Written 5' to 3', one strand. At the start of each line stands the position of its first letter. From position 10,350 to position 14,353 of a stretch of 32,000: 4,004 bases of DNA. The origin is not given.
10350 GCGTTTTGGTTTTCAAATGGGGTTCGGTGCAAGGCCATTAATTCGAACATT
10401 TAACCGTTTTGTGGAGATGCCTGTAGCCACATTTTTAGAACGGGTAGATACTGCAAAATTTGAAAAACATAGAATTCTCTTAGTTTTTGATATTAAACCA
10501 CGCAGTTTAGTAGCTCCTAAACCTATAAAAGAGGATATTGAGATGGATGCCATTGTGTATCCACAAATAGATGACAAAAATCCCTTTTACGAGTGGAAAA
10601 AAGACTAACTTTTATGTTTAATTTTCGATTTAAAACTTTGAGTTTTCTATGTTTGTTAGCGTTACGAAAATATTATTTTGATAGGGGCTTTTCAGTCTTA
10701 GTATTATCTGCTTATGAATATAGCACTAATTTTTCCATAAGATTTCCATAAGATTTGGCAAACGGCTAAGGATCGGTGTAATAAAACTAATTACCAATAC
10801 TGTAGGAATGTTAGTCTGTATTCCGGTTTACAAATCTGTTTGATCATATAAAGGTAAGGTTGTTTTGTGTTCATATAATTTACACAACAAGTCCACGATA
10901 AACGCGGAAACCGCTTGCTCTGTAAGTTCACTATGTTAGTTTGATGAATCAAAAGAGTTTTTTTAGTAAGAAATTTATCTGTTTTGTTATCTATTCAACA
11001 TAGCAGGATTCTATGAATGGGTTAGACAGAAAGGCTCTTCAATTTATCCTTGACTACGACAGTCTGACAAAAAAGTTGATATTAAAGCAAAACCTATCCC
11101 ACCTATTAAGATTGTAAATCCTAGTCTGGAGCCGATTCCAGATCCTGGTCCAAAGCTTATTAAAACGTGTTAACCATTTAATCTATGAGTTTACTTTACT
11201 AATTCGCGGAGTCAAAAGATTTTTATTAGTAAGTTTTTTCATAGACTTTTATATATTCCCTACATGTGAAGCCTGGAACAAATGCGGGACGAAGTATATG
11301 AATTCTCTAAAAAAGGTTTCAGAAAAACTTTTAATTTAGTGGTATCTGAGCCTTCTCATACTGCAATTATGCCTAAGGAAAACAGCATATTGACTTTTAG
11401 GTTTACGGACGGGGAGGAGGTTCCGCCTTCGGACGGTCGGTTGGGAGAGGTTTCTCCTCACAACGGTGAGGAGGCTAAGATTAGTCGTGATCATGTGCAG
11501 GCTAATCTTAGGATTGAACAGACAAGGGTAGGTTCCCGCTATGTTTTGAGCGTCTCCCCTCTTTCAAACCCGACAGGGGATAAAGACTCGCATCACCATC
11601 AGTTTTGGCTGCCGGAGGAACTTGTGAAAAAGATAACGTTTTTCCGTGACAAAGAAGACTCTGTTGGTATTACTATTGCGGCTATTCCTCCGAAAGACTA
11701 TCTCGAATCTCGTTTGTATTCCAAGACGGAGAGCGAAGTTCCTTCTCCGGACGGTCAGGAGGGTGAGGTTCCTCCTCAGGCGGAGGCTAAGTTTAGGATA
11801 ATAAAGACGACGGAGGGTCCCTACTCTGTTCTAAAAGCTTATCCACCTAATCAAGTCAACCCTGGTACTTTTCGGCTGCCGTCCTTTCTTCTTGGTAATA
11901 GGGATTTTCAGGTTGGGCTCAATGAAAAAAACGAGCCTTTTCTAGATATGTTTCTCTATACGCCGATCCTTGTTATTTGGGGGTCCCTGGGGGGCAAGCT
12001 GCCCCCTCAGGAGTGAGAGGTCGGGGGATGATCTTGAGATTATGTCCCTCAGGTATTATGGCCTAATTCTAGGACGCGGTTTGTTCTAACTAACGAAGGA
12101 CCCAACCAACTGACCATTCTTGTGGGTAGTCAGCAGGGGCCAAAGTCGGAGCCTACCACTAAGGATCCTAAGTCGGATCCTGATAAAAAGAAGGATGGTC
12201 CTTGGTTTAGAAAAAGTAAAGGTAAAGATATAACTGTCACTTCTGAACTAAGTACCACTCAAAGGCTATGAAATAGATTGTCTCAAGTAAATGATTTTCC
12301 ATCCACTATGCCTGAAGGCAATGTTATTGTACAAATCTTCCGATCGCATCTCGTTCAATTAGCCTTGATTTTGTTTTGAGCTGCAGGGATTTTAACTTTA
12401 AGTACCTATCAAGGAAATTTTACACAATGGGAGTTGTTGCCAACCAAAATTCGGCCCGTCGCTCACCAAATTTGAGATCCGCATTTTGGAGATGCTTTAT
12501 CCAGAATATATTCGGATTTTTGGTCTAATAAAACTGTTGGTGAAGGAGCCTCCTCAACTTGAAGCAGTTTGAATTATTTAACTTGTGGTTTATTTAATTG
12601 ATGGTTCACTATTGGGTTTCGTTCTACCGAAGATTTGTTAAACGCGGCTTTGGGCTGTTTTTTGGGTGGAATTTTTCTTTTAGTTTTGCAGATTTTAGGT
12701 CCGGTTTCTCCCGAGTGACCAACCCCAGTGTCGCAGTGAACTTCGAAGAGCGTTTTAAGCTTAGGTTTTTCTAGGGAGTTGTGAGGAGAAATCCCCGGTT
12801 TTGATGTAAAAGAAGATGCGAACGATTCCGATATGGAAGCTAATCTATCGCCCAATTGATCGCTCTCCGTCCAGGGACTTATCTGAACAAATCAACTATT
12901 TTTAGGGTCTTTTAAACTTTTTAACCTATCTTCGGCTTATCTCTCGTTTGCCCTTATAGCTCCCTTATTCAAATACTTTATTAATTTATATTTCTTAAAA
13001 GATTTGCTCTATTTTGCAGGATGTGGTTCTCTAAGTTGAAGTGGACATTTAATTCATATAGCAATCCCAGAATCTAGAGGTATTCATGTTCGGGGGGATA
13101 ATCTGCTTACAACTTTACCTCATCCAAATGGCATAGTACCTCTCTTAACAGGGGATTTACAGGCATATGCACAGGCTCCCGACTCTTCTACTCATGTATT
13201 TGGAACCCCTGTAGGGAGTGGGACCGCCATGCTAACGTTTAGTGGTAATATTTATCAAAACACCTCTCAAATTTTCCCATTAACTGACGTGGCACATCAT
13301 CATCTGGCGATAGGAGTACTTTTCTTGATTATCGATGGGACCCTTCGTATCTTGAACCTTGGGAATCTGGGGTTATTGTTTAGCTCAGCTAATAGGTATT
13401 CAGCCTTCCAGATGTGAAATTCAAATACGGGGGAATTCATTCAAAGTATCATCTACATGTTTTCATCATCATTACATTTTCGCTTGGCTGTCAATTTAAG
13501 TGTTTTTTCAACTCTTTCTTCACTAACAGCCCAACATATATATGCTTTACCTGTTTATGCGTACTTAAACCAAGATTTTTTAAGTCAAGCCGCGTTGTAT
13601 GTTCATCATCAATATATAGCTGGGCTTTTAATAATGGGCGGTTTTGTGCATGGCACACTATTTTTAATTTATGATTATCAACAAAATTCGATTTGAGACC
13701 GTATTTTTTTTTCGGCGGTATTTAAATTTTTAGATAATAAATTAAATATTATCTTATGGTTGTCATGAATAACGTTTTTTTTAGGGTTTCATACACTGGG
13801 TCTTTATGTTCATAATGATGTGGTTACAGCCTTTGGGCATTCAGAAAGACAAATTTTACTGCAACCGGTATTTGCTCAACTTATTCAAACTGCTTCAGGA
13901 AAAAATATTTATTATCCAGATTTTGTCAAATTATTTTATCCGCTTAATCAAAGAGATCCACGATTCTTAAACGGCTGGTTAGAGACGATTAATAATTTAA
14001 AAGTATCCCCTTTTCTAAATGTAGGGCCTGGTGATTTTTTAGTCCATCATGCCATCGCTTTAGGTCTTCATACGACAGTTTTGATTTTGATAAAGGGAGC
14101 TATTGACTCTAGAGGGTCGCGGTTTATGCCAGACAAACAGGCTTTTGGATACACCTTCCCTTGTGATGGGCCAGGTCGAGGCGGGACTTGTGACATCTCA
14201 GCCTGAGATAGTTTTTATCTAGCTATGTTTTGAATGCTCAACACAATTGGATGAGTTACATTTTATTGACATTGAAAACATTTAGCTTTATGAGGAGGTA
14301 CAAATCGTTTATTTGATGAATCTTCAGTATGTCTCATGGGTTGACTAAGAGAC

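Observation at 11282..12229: A GC-rich, internally duplicated 316-codon ORF runs in frame into psaB with no stop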

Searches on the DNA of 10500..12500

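Call 60: search_rna_families(source=window, start=10500, end=12500, threshold=evalue, max_evalue=1)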
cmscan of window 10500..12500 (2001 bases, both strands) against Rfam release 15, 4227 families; matches with E-value up to 1: 1.
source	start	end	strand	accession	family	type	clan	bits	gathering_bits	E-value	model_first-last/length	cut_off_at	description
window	11300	11361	+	RF02663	GmglnB1_5p_UTR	Cis-reg;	-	22.4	54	0.34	1-85/85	no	GmglnB1 5'UTR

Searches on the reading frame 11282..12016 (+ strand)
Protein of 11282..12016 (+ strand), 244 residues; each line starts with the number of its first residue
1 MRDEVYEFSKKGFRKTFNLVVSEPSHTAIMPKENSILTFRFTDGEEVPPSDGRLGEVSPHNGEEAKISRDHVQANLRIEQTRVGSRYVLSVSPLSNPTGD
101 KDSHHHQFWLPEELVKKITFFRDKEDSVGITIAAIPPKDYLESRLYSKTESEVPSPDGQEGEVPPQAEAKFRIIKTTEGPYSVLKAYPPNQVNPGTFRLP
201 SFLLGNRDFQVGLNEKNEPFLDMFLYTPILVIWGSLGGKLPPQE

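Call 37: predict_structure(protein=window:11282-12013:+)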
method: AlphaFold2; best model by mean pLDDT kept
length: 244 residues; sequences in the alignment: 1
mean_pLDDT: 31.2   pTM: 0.24
mean pLDDT of the five models: 31.2, 30.6, 28.4, 28.2, 27.1
residues with pLDDT >= 90: 0; 70-90: 0; 50-70: 1; < 50: 243
segments of 3 or more residues with pLDDT < 50: 1-83, 85-244
pLDDT, mean of each block of 10 residues (from residue 1): 25 28 25 26 28 26 27 39 42 38 37 37 30 33 32 38 30 29 29 30 28 33 31 30 28
secondary structure, 60 per line:
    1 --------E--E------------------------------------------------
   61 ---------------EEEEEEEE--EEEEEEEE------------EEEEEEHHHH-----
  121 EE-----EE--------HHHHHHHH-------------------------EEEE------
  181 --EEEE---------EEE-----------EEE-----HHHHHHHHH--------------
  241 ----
elements in order: E76-83 E86-93 E106-111 H112-115 H138-145 E171-174 E183-186 E196-198 E210-212 H218-226

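Call 40: fold_search(model_id=the predicted structure, library=pdb)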
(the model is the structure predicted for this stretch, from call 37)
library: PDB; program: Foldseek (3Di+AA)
matches with E <= 10: 368; with E <= 0.001: 0
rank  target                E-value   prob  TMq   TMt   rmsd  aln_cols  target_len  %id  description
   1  2ya3_B                7.4e-01  0.15  0.11  0.34  18.6        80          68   20  STRUCTURE OF THE REGULATORY FRAGMENT OF MAMMALIAN AMPK IN COMPLEX WITH COUMARIN ADP (released 2011-03-16)
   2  4khb_E                1.1e+00  0.51  0.11  0.24   5.2        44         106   18  Structure of the Spt16D Pob3N heterodimer (released 2013-05-29)
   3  2v8q_B                1.1e+00  0.14  0.11  0.32  17.6        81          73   18  Crystal structure of the regulatory fragment of mammalian AMPK in complexes with AMP (released 2007-09-25)
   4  4khb_G                1.2e+00  0.47  0.12  0.25   5.2        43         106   16  Structure of the Spt16D Pob3N heterodimer (released 2013-05-29)
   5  5cuu_B                1.2e+00  0.07  0.11  0.07  12.7        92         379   16  Crystal structure of Trypanosoma cruzi Vacuolar Soluble Pyrophosphatases in complex with bisphosphonate inhibitor BPH- (released 2016-03-02)
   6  4khb_C                1.2e+00  0.51  0.12  0.24   5.1        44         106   18  Structure of the Spt16D Pob3N heterodimer (released 2013-05-29)
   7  2y8l_B                1.3e+00  0.13  0.11  0.33  18.4        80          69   18  Structure of the regulatory fragment of mammalian aMPK in complex with two ADP (released 2011-03-16)
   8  2y8q_B                1.3e+00  0.13  0.11  0.32  17.4        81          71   18  Structure of the regulatory fragment of mammalian AMPK in complex with one ADP (released 2011-03-16)
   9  8ond_A                1.5e+00  0.08  0.12  0.09  17.0        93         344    8  Structure of the C-terminal domains of the Bdellovibrio bacteriovorus Bd2133 fibre (released 2023-10-25)
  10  7aaj_B                1.6e+00  0.14  0.13  0.11   9.3        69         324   14  Human porphobilinogen deaminase in complex with cofactor (released 2021-02-17)
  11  7o2w_A                1.8e+00  0.41  0.14  0.09   4.0        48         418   14  Structure of the C9orf72-SMCR8 complex (released 2021-07-21)
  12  3nfg_E                1.8e+00  0.04  0.08  0.18  15.6       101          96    8  Crystal structure of Dimerization module of RNA polymerase I subcomplex A49/A34.5 (released 2010-09-08)
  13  5bz6                  1.9e+00  0.51  0.11  0.11   2.7        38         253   21  Crystal structure of the N-terminal domain single mutant (S92A) of the human mitochondrial calcium uniporter fused with  (released 2015-09-16)
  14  3snh                  1.9e+00  0.38  0.14  0.06   3.8        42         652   17  Crystal structure of nucleotide-free human dynamin1 (released 2011-09-21)
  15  3eq1_A                2.0e+00  0.13  0.13  0.11   8.7        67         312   15  The Crystal Structure of Human Porphobilinogen Deaminase at 2.8A resolution (released 2009-03-03)
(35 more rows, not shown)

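Call 41: search_protein_representatives(protein=window:11282-12013:+)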
Query: 244 residues. Proteins with E-value up to 0.001 (for the whole library): 2; up to 1e-10: 0; up to 1e-30: 0. The best 2 are listed.
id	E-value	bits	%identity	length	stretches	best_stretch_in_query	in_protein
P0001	8.8e-10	55.0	37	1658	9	155-187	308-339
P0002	8.2e-04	35.5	36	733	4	22-94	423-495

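Call 46: find_related_loci(query=window:11282-12013:+, collection=metagenome_contigs, flank=6000)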
Query window:11282-12013:+ (244 aa) in metagenome_contigs; peptide patterns used: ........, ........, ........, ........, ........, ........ (x = any residue, [..] = any of these).
64 stretches matched a pattern, but none encodes a relative of the query by tblastn (E <= 1e-3).

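Call 47: find_encoding_contigs(protein=window:11282-12016:+, flank=6000)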
Protein window:11282-12016:+ (244 aa): 1 contig read that carries it; 1 place shown.
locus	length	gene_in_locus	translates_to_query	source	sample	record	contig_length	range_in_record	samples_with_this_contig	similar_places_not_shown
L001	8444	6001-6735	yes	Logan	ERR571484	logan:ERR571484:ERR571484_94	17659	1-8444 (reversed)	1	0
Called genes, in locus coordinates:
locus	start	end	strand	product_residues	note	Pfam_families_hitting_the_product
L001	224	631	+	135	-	-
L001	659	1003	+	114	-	-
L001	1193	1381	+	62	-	-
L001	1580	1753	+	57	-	-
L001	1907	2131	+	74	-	-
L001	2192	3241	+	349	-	PF00004:AAA, PF07724:AAA_2, PF07728:AAA_5 (weak)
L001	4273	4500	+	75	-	-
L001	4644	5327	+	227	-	PF10431:ClpB_D2-small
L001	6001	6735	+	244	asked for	-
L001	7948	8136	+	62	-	PF00223:PsaA_PsaB (weak)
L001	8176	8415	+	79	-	PF00223:PsaA_PsaB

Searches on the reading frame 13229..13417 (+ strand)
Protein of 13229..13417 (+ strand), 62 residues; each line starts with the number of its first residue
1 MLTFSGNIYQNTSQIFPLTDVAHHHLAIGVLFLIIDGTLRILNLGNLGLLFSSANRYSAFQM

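Call 74: find_encoding_contigs(protein=window:13229-13417:+, flank=10000, max_places=10)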
Protein window:13229-13417:+ (62 aa): 1 contig read that carries it; 1 place shown.
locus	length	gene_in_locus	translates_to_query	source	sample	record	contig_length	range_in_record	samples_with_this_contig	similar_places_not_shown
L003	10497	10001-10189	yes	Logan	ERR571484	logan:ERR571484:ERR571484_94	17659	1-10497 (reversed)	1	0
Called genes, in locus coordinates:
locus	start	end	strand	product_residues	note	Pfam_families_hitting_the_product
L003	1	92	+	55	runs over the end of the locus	PF00124:Photo_RC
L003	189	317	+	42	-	-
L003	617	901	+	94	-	PF00421:PSII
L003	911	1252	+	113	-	PF00421:PSII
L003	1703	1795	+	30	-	-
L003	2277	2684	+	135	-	-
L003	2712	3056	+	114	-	-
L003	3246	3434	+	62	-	-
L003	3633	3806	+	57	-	-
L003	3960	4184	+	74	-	-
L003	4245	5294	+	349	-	PF00004:AAA, PF07724:AAA_2, PF07728:AAA_5 (weak)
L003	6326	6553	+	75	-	-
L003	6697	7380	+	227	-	PF10431:ClpB_D2-small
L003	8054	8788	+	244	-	-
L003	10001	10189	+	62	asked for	PF00223:PsaA_PsaB (weak)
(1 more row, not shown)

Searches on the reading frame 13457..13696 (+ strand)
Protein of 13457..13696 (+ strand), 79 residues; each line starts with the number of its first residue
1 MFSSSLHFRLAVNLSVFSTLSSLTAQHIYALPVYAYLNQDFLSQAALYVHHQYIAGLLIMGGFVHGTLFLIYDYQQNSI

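Call 73: find_encoding_contigs(protein=window:13457-13696:+, flank=10000, max_places=10)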
Protein window:13457-13696:+ (79 aa): 1 contig read that carries it; 1 place shown.
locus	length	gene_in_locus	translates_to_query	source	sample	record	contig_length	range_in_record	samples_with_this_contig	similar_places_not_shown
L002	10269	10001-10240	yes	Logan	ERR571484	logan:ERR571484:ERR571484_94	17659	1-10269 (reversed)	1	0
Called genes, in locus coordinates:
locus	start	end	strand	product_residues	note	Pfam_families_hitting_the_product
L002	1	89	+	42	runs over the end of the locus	-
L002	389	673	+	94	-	PF00421:PSII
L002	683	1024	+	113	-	PF00421:PSII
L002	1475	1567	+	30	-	-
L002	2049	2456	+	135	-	-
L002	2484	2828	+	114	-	-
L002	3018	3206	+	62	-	-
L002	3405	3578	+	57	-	-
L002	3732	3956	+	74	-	-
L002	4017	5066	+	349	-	PF00004:AAA, PF07724:AAA_2, PF07728:AAA_5 (weak)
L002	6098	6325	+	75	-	-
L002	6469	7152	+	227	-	PF10431:ClpB_D2-small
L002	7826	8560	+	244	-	-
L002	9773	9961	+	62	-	PF00223:PsaA_PsaB (weak)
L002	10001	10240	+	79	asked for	PF00223:PsaA_PsaB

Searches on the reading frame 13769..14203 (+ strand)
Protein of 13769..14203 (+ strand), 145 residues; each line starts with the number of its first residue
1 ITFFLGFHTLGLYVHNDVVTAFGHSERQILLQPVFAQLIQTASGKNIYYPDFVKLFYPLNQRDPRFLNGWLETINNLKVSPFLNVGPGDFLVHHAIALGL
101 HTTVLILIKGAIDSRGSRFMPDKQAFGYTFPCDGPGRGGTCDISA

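Call 53: predict_structure(protein=window:13769-14203:+)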
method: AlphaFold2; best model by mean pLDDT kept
length: 145 residues; sequences in the alignment: 1
mean_pLDDT: 37.2   pTM: 0.24
mean pLDDT of the five models: 37.2, 35.5, 35.3, 30.3, 29.8
residues with pLDDT >= 90: 0; 70-90: 0; 50-70: 0; < 50: 145
segments of 3 or more residues with pLDDT < 50: 1-145
pLDDT, mean of each block of 10 residues (from residue 1): 35 42 36 41 36 40 43 37 30 40 33 32 35 40 38
secondary structure, 60 per line:
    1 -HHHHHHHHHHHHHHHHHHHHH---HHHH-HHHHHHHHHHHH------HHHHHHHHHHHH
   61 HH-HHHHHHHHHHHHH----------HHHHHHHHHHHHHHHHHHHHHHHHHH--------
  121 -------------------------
elements in order: H2-22 H26-29 H31-42 H49-62 H64-76 H87-112

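Call 56: fold_search(model_id=the predicted structure, library=pdb)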
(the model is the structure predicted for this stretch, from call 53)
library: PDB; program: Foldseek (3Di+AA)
matches with E <= 10: 2; with E <= 0.001: 0
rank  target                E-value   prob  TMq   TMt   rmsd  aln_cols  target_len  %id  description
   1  9n9q_C                9.5e+00  0.02  0.24  0.15  23.9       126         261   11  Cryo-EM structure of the RNA-guided transcription complex (released 2025-12-24)
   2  3f1i_S                9.5e+00  0.02  0.16  0.26  18.1        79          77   22  Human ESCRT-0 Core Complex (released 2009-03-24)
